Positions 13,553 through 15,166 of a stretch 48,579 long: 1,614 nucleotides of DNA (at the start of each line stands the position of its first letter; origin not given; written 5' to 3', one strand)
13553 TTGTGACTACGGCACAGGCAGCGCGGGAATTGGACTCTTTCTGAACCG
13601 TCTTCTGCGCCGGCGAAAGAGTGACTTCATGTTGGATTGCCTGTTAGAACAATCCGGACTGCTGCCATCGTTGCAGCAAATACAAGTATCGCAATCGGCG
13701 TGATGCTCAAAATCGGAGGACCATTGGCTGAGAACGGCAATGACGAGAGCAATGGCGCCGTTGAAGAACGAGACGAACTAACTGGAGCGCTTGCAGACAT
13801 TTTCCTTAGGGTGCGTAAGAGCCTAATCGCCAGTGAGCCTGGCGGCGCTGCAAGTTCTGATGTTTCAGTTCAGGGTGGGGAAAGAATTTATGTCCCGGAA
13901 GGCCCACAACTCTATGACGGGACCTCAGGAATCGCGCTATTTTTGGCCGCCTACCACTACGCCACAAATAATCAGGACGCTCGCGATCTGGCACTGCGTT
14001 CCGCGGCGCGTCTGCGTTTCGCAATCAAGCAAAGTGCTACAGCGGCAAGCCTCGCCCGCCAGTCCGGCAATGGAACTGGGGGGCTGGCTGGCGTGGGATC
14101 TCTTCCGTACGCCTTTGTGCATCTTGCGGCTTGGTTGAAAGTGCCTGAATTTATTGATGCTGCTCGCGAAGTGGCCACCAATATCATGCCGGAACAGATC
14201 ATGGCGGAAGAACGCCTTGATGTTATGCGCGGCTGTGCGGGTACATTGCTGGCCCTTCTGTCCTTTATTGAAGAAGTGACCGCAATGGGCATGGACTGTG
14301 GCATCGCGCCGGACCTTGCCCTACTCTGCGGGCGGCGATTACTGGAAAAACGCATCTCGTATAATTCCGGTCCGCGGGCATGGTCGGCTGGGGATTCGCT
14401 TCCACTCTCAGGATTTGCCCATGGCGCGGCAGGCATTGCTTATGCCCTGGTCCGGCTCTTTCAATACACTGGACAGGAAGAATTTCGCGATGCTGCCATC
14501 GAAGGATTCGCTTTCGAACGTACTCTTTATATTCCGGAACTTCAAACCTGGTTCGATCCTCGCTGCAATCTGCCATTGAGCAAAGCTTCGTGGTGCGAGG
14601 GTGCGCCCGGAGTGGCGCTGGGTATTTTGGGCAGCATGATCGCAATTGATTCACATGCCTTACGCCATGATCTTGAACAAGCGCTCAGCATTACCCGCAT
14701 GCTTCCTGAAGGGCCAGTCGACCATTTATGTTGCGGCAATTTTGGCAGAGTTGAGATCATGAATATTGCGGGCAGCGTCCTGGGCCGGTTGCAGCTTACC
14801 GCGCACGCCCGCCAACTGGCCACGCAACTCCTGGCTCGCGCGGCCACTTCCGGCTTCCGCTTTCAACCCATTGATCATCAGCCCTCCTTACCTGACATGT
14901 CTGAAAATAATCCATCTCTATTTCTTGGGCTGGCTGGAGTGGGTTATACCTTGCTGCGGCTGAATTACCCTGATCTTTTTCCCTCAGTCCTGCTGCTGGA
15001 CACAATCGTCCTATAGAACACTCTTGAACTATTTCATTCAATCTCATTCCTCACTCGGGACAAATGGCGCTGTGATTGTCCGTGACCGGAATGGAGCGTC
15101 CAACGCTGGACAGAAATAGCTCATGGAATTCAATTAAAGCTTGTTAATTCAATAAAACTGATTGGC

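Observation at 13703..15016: Two cyclases for a one-cysteine core: a zinc-type LanC coupled to a ligand-poor LanKC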

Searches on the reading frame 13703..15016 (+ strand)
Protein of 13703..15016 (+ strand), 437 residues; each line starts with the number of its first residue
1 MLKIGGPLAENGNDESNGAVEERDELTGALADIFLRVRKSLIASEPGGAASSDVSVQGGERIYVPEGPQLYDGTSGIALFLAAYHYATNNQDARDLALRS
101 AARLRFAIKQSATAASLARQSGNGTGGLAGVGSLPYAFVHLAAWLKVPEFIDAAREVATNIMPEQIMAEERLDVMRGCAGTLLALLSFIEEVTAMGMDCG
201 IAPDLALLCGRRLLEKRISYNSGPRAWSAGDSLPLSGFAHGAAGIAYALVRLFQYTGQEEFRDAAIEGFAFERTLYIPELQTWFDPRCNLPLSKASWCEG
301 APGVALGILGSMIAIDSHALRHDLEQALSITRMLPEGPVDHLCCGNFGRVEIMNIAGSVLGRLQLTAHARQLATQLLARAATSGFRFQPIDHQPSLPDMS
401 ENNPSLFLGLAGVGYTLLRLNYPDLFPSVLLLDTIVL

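Call 9: search_protein_families(library=pfam, proteins=[window:13703-15016:+], max_evalue=0.01)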
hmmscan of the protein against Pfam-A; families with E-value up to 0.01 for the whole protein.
window:13703-15016:+ (437 aa): 1 family
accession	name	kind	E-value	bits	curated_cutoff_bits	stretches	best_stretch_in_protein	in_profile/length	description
PF05147.19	LANC_like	-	3.8e-47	161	23.2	1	66-431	3-350/350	Lanthionine synthetase C-like protein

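Call 10: search_protein_families(library=ncbifam, proteins=[window:13703-15016:+], max_evalue=0.01)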
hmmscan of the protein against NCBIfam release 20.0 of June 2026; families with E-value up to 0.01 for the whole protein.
window:13703-15016:+ (437 aa): 3 families
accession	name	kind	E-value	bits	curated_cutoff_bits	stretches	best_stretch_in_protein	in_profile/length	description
TIGR03897.1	lanti_2_LanM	subfamily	4.6e-76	256.4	304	1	52-423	575-932/932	type 2 lanthipeptide synthetase LanM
NF038150.1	lanthi_synth_IV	equivalog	4.4e-21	74.9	650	2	171-422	598-845/851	class IV lanthionine synthetase LanL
NF038151.1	lanthi_synth_III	equivalog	4.6e-13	48.5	575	2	152-267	584-690/833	class III lanthionine synthetase LanKC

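Call 12: search_solved_structures(query=window:13703-15016:+, max_evalue=0.001, show_alignments=3)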
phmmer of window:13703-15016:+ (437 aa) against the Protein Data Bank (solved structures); distinct sequences matched with E-value up to 0.001: 1.
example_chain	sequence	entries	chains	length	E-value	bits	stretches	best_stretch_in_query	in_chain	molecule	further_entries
6st5_A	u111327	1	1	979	2.6e-15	59.5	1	62-433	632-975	LicM2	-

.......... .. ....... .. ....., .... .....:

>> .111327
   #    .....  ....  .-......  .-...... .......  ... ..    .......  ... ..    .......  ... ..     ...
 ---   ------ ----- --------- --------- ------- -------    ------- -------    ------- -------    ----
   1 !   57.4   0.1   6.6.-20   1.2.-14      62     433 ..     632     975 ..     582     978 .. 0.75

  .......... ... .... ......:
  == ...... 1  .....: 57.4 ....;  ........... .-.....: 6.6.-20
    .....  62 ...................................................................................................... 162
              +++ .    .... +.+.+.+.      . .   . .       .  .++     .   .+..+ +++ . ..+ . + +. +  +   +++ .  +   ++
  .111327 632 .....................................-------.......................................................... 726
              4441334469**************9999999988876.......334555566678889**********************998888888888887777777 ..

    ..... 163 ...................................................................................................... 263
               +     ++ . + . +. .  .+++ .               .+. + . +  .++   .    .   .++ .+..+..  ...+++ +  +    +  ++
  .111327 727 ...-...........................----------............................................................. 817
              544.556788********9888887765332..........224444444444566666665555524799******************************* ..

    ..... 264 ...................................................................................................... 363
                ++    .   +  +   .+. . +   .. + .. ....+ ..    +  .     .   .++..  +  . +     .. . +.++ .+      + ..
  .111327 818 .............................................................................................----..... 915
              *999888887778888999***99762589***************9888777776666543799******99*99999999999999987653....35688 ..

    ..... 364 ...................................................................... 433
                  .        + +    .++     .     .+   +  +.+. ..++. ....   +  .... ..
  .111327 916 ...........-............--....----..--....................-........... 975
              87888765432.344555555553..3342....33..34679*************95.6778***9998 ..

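Call 13: find_homologous_proteins(query=window:13703-15016:+, max_evalue=1e-10)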
Query window:13703-15016:+ (437 aa): 266 proteins with E <= 1e-10 among 8000 candidates; the best 120 are listed.
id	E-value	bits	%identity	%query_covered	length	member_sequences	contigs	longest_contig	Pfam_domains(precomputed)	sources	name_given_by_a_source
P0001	2.3e-288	974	100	100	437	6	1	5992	PF05147.20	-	-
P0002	1.1e-228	777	82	98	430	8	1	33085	PF05147.20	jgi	jgi:lantibiotic modifying enzyme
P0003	7.4e-226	768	82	98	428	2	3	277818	PF05147.20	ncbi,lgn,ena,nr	ncbi:MAG: hypothetical protein LAO78_16925 [Acidobacteriia bacterium]|nr:hypothetical protein [Terri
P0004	3.6e-225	766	82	98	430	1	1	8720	PF05147.20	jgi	jgi:lantibiotic modifying enzyme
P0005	4.7e-222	756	82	98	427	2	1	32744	PF05147.20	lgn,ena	-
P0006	1.3e-219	747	80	98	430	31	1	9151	PF05147.20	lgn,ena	-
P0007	6.6e-219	745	79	98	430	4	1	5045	PF05147.20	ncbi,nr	ncbi:MAG TPA: lanthionine synthetase LanC family protein [Candidatus Angelobacter sp.]|nr:lanthionin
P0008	4.2e-218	743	79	97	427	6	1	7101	PF05147.20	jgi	jgi:lantibiotic modifying enzyme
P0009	4.6e-214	729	79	98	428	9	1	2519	PF05147.20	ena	-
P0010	1.9e-212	724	77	97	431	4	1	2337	PF05147.20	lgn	-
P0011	3.4e-206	703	76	98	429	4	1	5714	PF05147.20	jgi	jgi:lantibiotic modifying enzyme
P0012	2.2e-178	612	67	100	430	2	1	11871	PF05147.20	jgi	jgi:lantibiotic modifying enzyme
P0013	1.1e-177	609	66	100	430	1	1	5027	PF05147.20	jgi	jgi:lantibiotic modifying enzyme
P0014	2.5e-176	605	66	100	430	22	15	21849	PF05147.20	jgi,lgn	jgi:lantibiotic modifying enzyme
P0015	6.1e-176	604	67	98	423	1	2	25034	PF05147.20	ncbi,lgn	-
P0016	7.3e-171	587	65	98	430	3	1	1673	PF05147.20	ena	-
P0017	1.5e-169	583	64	96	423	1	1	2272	PF05147.20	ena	-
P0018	2.1e-152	526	59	98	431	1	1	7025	PF05147.20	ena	-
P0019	6.0e-140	485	58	99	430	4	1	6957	PF05147.20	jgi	-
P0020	1.2e-139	484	58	95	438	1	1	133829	PF05147.20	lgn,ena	-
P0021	1.4e-122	428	50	98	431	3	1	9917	PF05147.20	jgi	jgi:lantibiotic modifying enzyme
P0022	1.4e-120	421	54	93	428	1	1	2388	PF05147.20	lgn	-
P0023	7.7e-118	412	47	97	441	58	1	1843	PF05147.20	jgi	jgi:lantibiotic modifying enzyme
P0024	9.2e-118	412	48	97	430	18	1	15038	PF05147.20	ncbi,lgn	-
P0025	1.2e-115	405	49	96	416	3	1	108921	PF05147.20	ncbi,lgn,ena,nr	ncbi:MAG TPA: lanthionine synthetase LanC family protein [Candidatus Angelobacter sp.]|nr:lanthionin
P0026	1.7e-115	405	48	97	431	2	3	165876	PF05147.20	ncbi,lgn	-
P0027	1.2e-114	402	47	96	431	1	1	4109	PF05147.20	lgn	-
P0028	2.4e-114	401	48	96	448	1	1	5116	PF05147.20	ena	-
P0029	5.9e-114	399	48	94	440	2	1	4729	PF05147.20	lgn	-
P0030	5.1e-113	396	55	84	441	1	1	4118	PF05147.20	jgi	-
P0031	4.0e-111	390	53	84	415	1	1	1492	PF05147.20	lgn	-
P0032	6.3e-111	389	48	90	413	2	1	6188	PF05147.20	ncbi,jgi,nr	ncbi:MAG TPA: lanthionine synthetase LanC family protein [Candidatus Angelobacter sp.]|jgi:lantibiot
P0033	2.3e-110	388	52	84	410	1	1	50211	PF05147.20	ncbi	ncbi:MAG TPA: lanthionine synthetase LanC family protein [Candidatus Angelobacter sp.]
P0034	1.1e-107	379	51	83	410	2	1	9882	PF05147.20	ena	-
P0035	3.9e-105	370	53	84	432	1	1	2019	PF05147.20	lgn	-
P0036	5.3e-105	370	49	84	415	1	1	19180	PF05147.20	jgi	jgi:class II lanthipeptide synthase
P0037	6.0e-105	370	45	99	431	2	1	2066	PF05147.20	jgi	-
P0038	1.2e-104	369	45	96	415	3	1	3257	PF05147.20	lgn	-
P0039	1.9e-104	368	52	84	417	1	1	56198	PF05147.20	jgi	jgi:lantibiotic modifying enzyme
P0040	2.6e-104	368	46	97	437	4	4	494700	PF05147.20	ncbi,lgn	-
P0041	5.9e-104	366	48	87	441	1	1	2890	PF05147.20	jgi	jgi:lantibiotic modifying enzyme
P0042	2.2e-103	365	46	97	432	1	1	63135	PF05147.20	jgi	jgi:lantibiotic modifying enzyme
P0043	9.4e-103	363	47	94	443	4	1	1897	PF05147.20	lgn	-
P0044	2.4e-102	361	45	97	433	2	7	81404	PF05147.20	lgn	-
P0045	1.6e-101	358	49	84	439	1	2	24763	PF05147.20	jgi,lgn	-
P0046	2.7e-101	358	48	84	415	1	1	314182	PF05147.20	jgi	jgi:lantibiotic modifying enzyme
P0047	2.6e-100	355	46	89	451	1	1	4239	PF05147.20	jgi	jgi:lantibiotic modifying enzyme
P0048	3.8e-100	354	51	81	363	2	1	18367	PF05147.20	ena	-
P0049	4.8e-100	354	46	92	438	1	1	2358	PF05147.20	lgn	-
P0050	8.0e-99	350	46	92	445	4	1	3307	PF05147.20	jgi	jgi:class II lanthipeptide synthase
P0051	8.1e-99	350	48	84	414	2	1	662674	PF05147.20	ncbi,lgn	-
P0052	5.2e-98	347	43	96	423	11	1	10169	PF05147.20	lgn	-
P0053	1.0e-97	346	44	95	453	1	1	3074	PF05147.20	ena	-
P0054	3.2e-97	344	45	92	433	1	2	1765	PF05147.20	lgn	-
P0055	6.6e-97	343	41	96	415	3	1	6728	PF05147.20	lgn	-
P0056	2.4e-96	341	47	84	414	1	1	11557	PF05147.20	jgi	jgi:lantibiotic modifying enzyme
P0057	4.3e-96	341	48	84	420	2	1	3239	PF05147.20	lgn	-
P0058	1.5e-95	339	44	97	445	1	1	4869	PF05147.20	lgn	-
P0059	5.0e-94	334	49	84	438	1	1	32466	PF05147.20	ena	-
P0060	6.2e-94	333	44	94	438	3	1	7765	PF05147.20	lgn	-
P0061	1.6e-93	332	44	94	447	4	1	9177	PF05147.20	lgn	-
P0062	4.6e-93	331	49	84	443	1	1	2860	PF05147.20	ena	-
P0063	7.9e-92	327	50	84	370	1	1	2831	PF05147.20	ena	-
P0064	2.2e-91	325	46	92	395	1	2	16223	PF05147.20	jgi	jgi:lantibiotic modifying enzyme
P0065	2.5e-91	325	44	93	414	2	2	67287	PF05147.20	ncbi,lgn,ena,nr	ncbi:MAG TPA: lanthionine synthetase LanC family protein [Candidatus Angelobacter sp.]|nr:lanthionin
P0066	4.0e-91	324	45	83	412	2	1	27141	PF05147.20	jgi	jgi:lantibiotic modifying enzyme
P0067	4.5e-91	324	51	71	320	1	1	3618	PF05147.20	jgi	jgi:lantibiotic modifying enzyme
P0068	1.3e-89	319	50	84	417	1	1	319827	PF05147.20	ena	-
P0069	5.4e-89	317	47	84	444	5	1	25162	PF05147.20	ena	-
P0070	5.4e-89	317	45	84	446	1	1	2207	PF05147.20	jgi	jgi:lantibiotic modifying enzyme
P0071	1.4e-87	313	52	70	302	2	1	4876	PF05147.20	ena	-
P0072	7.7e-87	310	45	83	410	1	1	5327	PF05147.20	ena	-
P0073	1.1e-86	310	44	84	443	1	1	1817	PF05147.20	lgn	-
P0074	1.8e-85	306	46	84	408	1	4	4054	PF05147.20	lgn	-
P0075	5.5e-84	301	43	87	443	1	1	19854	PF05147.20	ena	-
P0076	1.1e-83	300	45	83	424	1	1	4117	PF05147.20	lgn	-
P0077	3.5e-82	295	43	84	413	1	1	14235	PF05147.20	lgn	-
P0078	1.3e-80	290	45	84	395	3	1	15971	PF05147.20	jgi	jgi:lantibiotic modifying enzyme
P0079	2.5e-79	285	53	62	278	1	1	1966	PF05147.20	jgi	jgi:lantibiotic modifying enzyme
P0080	8.6e-79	284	43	84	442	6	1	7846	PF05147.20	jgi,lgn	jgi:lantibiotic modifying enzyme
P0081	2.1e-78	282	45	84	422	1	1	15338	PF05147.20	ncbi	-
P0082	4.1e-78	281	44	84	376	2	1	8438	PF05147.20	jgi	jgi:lantibiotic modifying enzyme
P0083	5.6e-77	278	44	84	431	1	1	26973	PF05147.20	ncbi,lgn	ncbi:MAG: lanthionine synthetase LanC family protein [Longimicrobiaceae bacterium]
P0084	1.9e-75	273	44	84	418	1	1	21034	PF05147.20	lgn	-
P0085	1.9e-75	273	42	88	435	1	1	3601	PF05147.20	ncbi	ncbi:MAG: lanthionine synthetase LanC family protein [Acidobacteriota bacterium]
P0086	4.4e-74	268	40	96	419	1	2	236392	PF05147.20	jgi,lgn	jgi:type 2 lantibiotic biosynthesis protein LanM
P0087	2.4e-72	262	41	84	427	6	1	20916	PF05147.20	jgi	jgi:type 2 lantibiotic biosynthesis protein LanM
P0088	3.7e-72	262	41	84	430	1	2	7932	PF05147.20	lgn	-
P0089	4.6e-72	261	39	95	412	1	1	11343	PF05147.20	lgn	-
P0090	6.2e-72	261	40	91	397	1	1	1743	PF05147.20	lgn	-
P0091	7.6e-72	261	42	84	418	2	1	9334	PF05147.20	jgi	jgi:type 2 lantibiotic biosynthesis protein LanM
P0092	2.9e-71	259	42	87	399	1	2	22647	PF05147.20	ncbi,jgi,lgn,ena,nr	ncbi:MAG TPA: lanthionine synthetase LanC family protein [Thermoanaerobaculia bacterium]|nr:lanthion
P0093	1.7e-70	256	41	84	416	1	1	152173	PF05147.20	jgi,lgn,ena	-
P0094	2.2e-70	256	40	88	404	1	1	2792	PF05147.20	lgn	-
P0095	2.4e-70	256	40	85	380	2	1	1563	PF05147.20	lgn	-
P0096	3.1e-70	255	43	84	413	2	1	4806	PF05147.20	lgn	-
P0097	3.8e-70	255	42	83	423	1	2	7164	PF05147.20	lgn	-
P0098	4.4e-70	255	41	84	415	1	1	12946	PF05147.20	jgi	jgi:lantibiotic modifying enzyme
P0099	1.5e-69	253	41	84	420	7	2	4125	PF05147.20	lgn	-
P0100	5.9e-69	251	45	70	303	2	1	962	PF05147.20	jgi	jgi:lantibiotic modifying enzyme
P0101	1.6e-68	250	40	85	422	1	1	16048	PF05147.20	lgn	-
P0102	2.9e-68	249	41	84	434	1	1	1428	PF05147.20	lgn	-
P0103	4.2e-68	248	40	88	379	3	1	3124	PF05147.20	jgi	-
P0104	2.3e-67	246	39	85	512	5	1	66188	PF07944.19,PF05147.20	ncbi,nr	ncbi:hypothetical protein CYANOKiyG1_24520 [Okeania sp. KiyG1]|nr:hypothetical protein CYANOKiyG1_24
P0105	6.4e-67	244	41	86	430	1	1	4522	PF05147.20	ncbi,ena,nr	ncbi:MAG TPA: lanthionine synthetase LanC family protein [Thermoanaerobaculia bacterium]|nr:lanthion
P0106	7.2e-67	244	40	85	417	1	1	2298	PF05147.20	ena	-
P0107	1.1e-66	244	41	84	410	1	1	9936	PF05147.20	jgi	jgi:type 2 lantibiotic biosynthesis protein LanM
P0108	1.5e-66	243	44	84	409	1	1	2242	PF05147.20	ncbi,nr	ncbi:MAG TPA: type 2 lanthipeptide synthetase LanM, partial [Chloroflexia bacterium]|nr:type 2 lanth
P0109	2.7e-66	242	40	84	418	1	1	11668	PF05147.20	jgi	jgi:lantibiotic modifying enzyme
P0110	1.4e-65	240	40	84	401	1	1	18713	PF05147.20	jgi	jgi:lantibiotic modifying enzyme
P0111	1.7e-65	240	40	85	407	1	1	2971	PF05147.20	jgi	jgi:type 2 lantibiotic biosynthesis protein LanM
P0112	2.0e-65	240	42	84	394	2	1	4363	PF05147.20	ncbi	-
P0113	3.2e-65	239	40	84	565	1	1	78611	PF13575.13,PF05147.20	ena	-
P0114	4.1e-65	239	40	86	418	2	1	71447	PF05147.20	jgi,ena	-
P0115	6.8e-65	238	46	70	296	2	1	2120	PF05147.20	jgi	jgi:lantibiotic modifying enzyme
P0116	1.1e-64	237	43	84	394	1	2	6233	PF05147.20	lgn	-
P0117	4.3e-64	235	42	84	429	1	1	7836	PF05147.20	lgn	-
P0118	7.1e-63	231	36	86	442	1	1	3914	PF05147.20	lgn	-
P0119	2.2e-62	230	37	84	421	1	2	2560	PF05147.20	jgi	jgi:type 2 lantibiotic biosynthesis protein LanM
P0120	2.8e-62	229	36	94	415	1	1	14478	PF05147.20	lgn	-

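Call 17: find_related_loci(query=A1, collection=genome_contigs, flank=10000)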
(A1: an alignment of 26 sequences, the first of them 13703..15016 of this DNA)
Query A1 (437 aa) in genome_contigs; peptide patterns used: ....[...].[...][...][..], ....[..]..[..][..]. (x = any residue, [..] = any of these).
600 stretches matched a pattern (row limit reached: there are more); 555 encode a relative of the query (tblastn E <= 1e-3); the best 80 are kept; 80 distinct loci.
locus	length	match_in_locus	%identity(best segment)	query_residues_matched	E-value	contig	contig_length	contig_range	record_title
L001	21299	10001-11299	82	3-436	0e+0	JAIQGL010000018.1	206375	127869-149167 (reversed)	MAG: Terriglobia bacterium isolate S3 SRVP18_trench_7_20cm_scaffold_61, whole genome shotgun sequence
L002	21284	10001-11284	79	7-435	0e+0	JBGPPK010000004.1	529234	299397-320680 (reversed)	MAG: Terriglobia bacterium isolate OBJ2_061818_050_16 k141_2256829_length_529234_cov_37.1010, whole genome shotgun seque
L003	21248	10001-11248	49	6-433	6e-120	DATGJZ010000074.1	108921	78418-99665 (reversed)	MAG TPA_asm: Candidatus Angelobacter sp. isolate SMAG_U9846 k141_42718, whole genome shotgun sequence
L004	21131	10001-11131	52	59-432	1e-95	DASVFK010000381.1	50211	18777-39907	MAG TPA_asm: Candidatus Angelobacter sp. isolate SMAG_U2087 k141_1110243, whole genome shotgun sequence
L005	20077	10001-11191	44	30-434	4e-91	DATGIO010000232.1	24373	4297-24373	MAG TPA_asm: Candidatus Angelobacter sp. isolate SMAG_U9809 k141_717504, whole genome shotgun sequence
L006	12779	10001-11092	40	65-433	2e-73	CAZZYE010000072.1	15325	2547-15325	MAG: uncultured Stigonema sp. isolate Brown_Z.bin.1 genome assembly, contig: NODE_1000_length_15325_cov_6.717420, whole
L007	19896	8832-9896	41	65-433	4e-73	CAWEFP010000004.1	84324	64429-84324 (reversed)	MAG: uncultured Actinomycetes bacterium isolate MFD00991.bin.2.79 genome assembly, contig: contig_15044, whole genome sh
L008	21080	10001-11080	43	67-433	2e-70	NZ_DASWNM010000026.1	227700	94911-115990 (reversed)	MAG: Longimicrobium sp. isolate SMAG_U3414 k141_320166, whole genome shotgun sequence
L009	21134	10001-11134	37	36-431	3e-70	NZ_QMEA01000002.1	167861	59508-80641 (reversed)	Brasilonema sp. UFV-L1 scaffold2_cov14, whole genome shotgun sequence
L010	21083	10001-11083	39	67-433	5e-70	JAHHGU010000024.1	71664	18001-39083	MAG: Aphanothece sp. CMT-3BRIN-NPC111 scaffold_101_c1, whole genome shotgun sequence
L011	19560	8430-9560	38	63-437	8e-70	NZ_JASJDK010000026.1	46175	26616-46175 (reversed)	MAG: Mastigocoleus sp. MO_188.B34 MO_188.c_282, whole genome shotgun sequence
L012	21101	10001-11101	38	57-433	2e-69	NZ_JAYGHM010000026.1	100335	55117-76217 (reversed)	Rivularia sp. UHCC 0363 00066__length=100335, whole genome shotgun sequence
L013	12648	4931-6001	38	67-433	3e-69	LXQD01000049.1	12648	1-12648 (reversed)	Nostoc minutum NIES-26 scaffold145.1, whole genome shotgun sequence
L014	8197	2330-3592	36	13-431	1e-68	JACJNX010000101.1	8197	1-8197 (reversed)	Cyanobacteria bacterium FACHB-63 contig101, whole genome shotgun sequence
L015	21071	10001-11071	40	67-431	1e-68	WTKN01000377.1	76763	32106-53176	MAG: Moorena sp. SS36440bin_2 NODE_17_length_76763_cov_32.512997, whole genome shotgun sequence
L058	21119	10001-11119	38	55-433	2e-61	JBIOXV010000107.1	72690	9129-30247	MAG: Thermoanaerobaculia bacterium isolate MAG047 k127_402184, whole genome shotgun sequence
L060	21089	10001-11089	40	65-433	5e-61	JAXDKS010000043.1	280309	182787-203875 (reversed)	MAG: Acidobacteriota bacterium isolate BP_60 scaffold_468042, whole genome shotgun sequence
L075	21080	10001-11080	39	69-433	6e-59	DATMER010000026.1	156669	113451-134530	MAG TPA_asm: Thermoanaerobaculia bacterium isolate SMAG_U13441 k141_5414383, whole genome shotgun sequence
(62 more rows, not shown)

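Call 22: search_protein_families(library=pfam, proteins=[L060:11095-12207:+, L060:12212-15004:+, L060:15992-17029:+, L058:11101-13905:+, L008:11062-12099:+, L008:12096-14864:+, L075:11088-12167:+, L075:12086-14875:+], max_evalue=0.001)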
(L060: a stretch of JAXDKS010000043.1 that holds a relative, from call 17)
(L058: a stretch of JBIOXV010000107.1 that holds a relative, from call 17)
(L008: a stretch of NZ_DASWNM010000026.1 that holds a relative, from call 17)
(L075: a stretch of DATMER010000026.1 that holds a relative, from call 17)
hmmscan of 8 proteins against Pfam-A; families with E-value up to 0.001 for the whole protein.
L060:11095-12207:+ (370 aa): 0 families

L060:12212-15004:+ (930 aa): 1 family
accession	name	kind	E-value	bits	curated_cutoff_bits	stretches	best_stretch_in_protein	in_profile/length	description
PF04738.18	Lant_dehydr_N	-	4.4e-28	98.3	28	2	156-493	3-299/649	Lantibiotic dehydratase, N terminus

L060:15992-17029:+ (345 aa): 1 family
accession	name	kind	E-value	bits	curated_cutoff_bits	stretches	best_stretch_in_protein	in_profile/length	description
PF14028.11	Lant_dehydr_C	-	1.7e-39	137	24.4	1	10-296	1-254/255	Lantibiotic biosynthesis dehydratase C-term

L058:11101-13905:+ (934 aa): 1 family
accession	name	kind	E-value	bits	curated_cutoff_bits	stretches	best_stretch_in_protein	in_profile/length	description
PF04738.18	Lant_dehydr_N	-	1.9e-26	92.9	28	2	150-417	2-259/649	Lantibiotic dehydratase, N terminus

L008:11062-12099:+ (345 aa): 1 family
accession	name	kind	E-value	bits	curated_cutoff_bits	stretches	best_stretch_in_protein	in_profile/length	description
PF14028.11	Lant_dehydr_C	-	8.1e-11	43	24.4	1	19-331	3-254/255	Lantibiotic biosynthesis dehydratase C-term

L008:12096-14864:+ (922 aa): 0 families

L075:11088-12167:+ (359 aa): 1 family
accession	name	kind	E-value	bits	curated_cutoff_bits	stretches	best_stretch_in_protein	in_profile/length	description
PF14028.11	Lant_dehydr_C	-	2.8e-08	34.7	24.4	1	31-339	3-253/255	Lantibiotic biosynthesis dehydratase C-term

L075:12086-14875:+ (929 aa): 1 family
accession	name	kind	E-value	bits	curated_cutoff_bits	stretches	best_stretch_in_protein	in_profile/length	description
PF04738.18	Lant_dehydr_N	-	2.8e-21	75.8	28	1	163-840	2-631/649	Lantibiotic dehydratase, N terminus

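Call 59: find_encoding_contigs(protein=P0040, flank=5000, max_places=1)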
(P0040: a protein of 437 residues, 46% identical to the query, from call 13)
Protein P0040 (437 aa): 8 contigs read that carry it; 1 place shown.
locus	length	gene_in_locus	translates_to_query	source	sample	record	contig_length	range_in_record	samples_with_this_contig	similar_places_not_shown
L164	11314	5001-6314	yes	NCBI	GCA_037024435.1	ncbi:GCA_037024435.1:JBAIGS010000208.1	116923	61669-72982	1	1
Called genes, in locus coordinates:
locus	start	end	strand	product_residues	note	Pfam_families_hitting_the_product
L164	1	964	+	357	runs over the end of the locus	PF00291:PALP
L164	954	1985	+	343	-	PF02423:OCD_Mu_crystall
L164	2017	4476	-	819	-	PF12704:MacB_PCD, PF02687:FtsX, PF12704:MacB_PCD, PF02687:FtsX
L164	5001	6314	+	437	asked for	PF05147:LANC_like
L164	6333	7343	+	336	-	PF14028:Lant_dehydr_C (faint)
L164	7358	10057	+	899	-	PF04738:Lant_dehydr_N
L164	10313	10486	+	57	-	-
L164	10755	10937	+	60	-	-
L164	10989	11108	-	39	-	-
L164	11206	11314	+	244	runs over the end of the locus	-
